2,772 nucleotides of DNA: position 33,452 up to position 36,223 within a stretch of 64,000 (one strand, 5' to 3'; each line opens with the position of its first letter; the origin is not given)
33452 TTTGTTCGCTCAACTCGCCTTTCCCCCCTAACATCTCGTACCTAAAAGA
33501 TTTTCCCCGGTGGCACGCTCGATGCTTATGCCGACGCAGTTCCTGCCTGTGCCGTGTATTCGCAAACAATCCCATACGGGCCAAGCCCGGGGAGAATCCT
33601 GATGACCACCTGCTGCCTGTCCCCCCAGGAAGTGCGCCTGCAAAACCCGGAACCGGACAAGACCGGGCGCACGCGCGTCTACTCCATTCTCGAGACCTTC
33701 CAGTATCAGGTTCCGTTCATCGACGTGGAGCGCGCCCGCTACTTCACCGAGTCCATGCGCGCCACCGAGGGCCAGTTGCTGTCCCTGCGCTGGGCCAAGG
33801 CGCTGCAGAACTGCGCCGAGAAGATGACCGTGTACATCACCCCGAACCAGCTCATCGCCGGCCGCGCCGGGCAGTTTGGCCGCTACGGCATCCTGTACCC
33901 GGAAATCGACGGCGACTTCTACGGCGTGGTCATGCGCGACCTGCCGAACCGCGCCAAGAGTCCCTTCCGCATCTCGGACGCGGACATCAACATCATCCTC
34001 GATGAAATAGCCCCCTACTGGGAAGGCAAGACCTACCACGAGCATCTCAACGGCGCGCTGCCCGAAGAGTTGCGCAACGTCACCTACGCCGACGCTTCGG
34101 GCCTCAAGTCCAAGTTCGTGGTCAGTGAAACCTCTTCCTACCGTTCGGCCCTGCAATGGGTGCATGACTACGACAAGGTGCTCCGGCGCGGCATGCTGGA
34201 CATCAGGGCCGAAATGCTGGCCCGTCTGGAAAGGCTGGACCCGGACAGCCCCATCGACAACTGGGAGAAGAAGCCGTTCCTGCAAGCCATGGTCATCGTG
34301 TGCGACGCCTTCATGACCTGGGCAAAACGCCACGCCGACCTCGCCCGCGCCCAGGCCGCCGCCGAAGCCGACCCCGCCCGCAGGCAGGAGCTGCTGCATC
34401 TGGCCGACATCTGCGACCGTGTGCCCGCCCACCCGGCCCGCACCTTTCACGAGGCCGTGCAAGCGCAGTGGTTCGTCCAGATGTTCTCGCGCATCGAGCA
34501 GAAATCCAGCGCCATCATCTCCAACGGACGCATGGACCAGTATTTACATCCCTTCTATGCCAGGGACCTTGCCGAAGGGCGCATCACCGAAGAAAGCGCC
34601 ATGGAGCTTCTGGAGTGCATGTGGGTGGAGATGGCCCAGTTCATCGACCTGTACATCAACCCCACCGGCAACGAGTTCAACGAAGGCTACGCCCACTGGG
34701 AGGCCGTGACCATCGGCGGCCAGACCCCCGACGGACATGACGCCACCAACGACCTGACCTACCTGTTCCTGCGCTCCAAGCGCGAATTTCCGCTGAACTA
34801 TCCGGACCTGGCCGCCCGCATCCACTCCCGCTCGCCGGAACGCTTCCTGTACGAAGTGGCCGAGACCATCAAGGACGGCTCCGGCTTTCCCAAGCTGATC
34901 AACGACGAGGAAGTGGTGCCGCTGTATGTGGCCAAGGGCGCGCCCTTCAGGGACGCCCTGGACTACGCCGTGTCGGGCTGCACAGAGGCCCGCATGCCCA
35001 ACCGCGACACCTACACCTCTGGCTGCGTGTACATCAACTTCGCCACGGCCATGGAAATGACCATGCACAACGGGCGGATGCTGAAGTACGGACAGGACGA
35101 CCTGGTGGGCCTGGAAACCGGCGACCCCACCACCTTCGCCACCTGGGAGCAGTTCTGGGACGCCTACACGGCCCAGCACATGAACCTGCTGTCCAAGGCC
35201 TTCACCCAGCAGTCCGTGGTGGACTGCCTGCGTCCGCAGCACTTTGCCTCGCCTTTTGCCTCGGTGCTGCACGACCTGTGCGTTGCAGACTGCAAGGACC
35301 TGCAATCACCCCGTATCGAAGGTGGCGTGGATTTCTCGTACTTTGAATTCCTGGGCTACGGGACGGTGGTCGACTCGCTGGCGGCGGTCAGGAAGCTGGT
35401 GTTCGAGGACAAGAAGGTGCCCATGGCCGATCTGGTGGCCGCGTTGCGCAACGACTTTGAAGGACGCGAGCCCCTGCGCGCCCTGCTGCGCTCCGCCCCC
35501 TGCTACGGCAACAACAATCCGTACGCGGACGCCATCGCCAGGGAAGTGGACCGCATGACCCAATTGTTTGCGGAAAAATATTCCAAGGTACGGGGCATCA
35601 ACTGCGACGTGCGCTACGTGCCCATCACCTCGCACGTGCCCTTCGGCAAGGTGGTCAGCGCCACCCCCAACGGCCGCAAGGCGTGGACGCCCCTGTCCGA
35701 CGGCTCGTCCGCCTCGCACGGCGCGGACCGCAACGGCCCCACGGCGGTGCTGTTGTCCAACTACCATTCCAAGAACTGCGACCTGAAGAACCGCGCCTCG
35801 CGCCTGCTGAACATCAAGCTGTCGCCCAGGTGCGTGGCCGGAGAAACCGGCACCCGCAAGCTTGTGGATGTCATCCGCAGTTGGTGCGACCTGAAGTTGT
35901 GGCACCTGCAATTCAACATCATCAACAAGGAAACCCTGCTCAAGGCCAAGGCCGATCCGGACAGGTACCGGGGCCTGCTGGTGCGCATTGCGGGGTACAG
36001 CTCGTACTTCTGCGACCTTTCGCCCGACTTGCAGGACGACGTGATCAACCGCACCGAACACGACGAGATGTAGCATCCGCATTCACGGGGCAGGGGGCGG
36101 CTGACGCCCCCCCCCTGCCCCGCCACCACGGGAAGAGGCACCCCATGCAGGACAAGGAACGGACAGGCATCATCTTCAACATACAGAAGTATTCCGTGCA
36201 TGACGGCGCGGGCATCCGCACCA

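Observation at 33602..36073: GRE active-site positions match the sulfonate-binding pattern of IslA/IseG-type enzymes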

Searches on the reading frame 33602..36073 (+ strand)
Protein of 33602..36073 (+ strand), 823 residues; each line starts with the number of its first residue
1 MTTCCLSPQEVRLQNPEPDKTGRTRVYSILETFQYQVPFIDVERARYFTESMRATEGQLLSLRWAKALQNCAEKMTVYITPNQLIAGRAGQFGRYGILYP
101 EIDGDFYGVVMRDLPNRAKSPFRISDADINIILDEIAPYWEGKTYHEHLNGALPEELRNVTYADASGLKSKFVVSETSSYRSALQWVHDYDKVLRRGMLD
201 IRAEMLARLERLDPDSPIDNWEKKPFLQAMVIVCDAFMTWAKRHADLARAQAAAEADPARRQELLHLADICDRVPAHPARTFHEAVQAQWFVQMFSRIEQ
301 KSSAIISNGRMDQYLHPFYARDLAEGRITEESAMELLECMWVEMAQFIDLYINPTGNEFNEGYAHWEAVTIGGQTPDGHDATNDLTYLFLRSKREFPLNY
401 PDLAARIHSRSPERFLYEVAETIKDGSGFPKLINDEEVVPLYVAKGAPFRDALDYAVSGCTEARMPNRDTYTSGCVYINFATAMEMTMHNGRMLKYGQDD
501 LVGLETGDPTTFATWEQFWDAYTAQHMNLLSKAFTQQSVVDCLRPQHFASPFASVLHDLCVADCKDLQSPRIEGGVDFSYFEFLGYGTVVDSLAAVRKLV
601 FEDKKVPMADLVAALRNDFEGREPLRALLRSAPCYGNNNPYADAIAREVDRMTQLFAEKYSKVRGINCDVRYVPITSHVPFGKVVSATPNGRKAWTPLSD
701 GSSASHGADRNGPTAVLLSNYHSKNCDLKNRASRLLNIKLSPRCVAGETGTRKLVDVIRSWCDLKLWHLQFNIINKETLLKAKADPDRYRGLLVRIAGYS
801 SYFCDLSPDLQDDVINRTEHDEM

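Call 4: search_solved_structures(query=window:33602-36070:+, max_evalue=1e-10, show_alignments=3)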
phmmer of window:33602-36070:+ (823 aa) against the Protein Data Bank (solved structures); distinct sequences matched with E-value up to 1e-10: 35.
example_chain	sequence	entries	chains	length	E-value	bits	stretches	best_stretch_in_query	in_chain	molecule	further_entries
6lon_B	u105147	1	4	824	0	1412.1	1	3-822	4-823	PFL2/glycerol dehydratase family glycyl radical enzyme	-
5ymr_B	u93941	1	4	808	0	1285.2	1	23-823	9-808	Formate acetyltransferase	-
7kq3_A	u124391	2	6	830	0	1189.6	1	20-823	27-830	Isethionate sulfite-lyase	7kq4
9f3w_A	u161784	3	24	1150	1.1e-150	506.9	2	37-819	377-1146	Choline trimethylamine-lyase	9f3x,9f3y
8iof_A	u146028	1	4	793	2.5e-134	452.8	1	24-820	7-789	Benzylsuccinate synthase alpha subunit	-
9ht9_A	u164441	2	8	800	1.6e-133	450.1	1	25-818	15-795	Choline trimethylamine-lyase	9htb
6vue_A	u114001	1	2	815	1.7e-133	450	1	25-818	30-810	Choline trimethylamine-lyase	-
9r0v_A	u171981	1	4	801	1.7e-133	450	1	25-818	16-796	Choline trimethylamine-lyase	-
5fau_A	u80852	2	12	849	1.8e-133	449.9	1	25-818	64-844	Choline trimethylamine-lyase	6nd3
5faw_A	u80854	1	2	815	1.9e-133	449.9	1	25-818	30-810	Choline trimethylamine-lyase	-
5fay_A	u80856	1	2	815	2.3e-133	449.6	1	25-818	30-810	Choline trimethylamine-lyase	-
5fav_A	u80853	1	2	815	4.4e-133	448.7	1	25-818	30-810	Choline trimethylamine-lyase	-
5kdp_A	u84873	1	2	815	1.1e-132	447.3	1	25-818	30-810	Choline trimethylamine-lyase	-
5i2a_A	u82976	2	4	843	6.3e-130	438.2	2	25-619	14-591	Diol-dehydratase | Diol dehydratase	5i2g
1r8w_A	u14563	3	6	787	2.5e-129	436.2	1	36-820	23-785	glycerol dehydratase | B12-independent glycerol dehydratase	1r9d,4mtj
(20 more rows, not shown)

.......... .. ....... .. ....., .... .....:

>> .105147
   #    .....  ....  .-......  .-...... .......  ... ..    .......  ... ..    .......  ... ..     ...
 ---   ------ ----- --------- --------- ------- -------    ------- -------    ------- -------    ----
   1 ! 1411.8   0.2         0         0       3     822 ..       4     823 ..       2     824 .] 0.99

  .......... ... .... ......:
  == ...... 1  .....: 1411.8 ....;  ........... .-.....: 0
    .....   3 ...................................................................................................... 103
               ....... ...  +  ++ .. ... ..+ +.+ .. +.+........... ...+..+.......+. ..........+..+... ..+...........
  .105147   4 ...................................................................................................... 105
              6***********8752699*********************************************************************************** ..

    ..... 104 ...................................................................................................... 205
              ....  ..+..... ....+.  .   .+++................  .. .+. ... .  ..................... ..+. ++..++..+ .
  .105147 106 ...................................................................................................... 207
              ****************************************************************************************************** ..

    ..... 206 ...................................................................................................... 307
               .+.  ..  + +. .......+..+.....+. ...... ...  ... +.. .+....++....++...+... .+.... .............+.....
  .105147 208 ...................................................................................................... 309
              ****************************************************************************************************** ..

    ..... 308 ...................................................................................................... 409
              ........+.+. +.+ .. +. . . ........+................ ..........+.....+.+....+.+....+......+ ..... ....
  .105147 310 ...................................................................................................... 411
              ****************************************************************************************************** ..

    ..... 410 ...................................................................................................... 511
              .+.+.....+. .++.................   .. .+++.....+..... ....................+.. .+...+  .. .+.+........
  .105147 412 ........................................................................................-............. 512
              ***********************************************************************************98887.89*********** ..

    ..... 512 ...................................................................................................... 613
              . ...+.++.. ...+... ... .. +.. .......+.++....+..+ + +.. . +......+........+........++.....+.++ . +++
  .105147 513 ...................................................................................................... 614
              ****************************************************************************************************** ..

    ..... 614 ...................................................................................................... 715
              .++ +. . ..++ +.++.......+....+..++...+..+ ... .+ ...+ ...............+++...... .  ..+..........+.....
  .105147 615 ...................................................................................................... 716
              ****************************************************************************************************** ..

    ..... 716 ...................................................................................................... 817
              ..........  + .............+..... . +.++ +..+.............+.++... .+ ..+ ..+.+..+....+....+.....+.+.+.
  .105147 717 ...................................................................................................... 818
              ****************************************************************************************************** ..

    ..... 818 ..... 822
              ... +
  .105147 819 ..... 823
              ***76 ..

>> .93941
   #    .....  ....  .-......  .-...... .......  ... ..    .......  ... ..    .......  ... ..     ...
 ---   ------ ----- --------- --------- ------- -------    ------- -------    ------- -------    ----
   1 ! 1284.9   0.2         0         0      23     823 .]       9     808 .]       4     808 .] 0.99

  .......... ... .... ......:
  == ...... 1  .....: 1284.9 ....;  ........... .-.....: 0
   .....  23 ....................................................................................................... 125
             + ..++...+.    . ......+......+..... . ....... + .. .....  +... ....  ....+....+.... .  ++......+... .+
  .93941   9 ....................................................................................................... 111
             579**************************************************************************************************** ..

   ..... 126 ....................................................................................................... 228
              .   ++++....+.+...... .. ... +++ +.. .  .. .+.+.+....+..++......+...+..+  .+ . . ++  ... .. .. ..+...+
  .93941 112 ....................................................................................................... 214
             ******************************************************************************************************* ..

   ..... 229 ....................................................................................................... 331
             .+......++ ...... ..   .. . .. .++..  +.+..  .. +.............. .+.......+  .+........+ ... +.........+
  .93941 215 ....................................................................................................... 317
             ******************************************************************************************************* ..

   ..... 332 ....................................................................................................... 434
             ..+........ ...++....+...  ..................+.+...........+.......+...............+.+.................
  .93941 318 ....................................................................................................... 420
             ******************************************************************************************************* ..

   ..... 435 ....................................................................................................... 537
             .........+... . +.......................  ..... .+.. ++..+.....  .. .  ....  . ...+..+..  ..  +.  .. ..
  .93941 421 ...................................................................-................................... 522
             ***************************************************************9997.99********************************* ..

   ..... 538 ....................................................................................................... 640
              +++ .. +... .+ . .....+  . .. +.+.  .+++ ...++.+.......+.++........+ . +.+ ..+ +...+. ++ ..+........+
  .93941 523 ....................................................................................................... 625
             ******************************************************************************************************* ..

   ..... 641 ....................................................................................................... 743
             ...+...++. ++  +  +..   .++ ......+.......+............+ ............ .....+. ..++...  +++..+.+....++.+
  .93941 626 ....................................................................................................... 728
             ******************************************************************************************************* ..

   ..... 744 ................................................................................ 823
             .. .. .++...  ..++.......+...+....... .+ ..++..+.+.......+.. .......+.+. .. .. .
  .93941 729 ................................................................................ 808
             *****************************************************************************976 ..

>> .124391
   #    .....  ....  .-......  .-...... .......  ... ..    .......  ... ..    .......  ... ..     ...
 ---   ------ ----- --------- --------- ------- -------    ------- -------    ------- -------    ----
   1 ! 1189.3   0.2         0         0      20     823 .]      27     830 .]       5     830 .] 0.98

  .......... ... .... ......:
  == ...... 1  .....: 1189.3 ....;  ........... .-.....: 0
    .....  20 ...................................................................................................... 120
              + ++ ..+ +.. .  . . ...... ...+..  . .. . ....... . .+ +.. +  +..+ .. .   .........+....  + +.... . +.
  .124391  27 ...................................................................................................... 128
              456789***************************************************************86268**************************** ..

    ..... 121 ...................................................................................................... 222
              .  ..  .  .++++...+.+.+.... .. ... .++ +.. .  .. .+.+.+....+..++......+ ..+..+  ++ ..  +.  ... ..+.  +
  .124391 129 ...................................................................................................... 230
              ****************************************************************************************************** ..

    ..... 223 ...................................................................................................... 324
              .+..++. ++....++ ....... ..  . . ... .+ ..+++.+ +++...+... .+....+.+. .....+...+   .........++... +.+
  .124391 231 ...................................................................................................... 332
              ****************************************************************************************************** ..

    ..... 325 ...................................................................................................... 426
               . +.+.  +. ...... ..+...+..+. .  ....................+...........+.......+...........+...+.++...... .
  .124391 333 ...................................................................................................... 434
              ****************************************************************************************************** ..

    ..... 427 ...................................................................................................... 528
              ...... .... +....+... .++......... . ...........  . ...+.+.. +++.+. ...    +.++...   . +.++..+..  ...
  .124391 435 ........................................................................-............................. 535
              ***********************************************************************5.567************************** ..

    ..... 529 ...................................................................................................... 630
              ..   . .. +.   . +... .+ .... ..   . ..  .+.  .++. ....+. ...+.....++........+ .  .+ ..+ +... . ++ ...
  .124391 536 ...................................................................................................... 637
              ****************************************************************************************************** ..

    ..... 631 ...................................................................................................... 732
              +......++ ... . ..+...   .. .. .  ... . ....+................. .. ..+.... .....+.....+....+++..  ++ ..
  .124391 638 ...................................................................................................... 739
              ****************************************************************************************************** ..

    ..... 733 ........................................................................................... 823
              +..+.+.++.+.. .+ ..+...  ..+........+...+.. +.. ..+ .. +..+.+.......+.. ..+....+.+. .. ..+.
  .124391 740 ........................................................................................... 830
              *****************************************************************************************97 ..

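Call 12: search_protein_families(library=ncbifam, proteins=[window:33602-36073:+], max_evalue=0.00001)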
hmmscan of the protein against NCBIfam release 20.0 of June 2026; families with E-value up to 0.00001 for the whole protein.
window:33602-36073:+ (823 aa): 12 families
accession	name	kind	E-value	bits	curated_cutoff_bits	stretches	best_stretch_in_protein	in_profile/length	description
NF048011.1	SfplDhtHpsGDes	equivalog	0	1493.5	1000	1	7-821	1-820/821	(2S)-3-sulfopropanediol dehydratase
TIGR01774.1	PFL2-3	subfamily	2.5e-179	598.2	678.2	1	37-820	17-784/786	formate C-acetyltransferase/glycerol dehydratase family glycyl radical enzyme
NF043068.1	glycl_HYPD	equivalog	2e-159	532.1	1100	1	26-820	4-782/784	trans-4-hydroxy-L-proline dehydratase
TIGR04394.1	choline_CutC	equivalog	6.8e-154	514.3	1050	1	25-819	4-785/789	choline trimethylamine-lyase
NF007437.0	PRK09983.1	equivalog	3.7e-132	442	1109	1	39-820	18-763/765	formate C-acetyltransferase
NF048009.1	SfplDhtHpfGKleb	equivalog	2.4e-131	439.4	1000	1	24-819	26-821/824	(2S)-3-sulfopropanediol dehydratase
NF033718.1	indole_decarb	equivalog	9.2e-108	361.6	1100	2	122-619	155-644/868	indoleacetate decarboxylase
NF033715.1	glycyl_HPDL_Lrg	equivalog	8e-89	298.6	1150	2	224-619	269-678/901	4-hydroxyphenylacetate decarboxylase large subunit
TIGR01255.1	pyr_form_ly_1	equivalog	7.5e-30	104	994.2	2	632-823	548-744/744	formate C-acetyltransferase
NF038360.1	rad_fix_GrcA3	exception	1.4e-15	57.2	158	1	753-823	8-78/78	autonomous glycyl radical cofactor GrcA3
NF008341.1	PRK11127.1-1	equivalog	1.7e-11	43.9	145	1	766-822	23-79/80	autonomous glycyl radical cofactor GrcA2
TIGR04365.1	spare_glycyl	equivalog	2.3e-09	37.6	170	1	768-821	71-124/126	autonomous glycyl radical cofactor GrcA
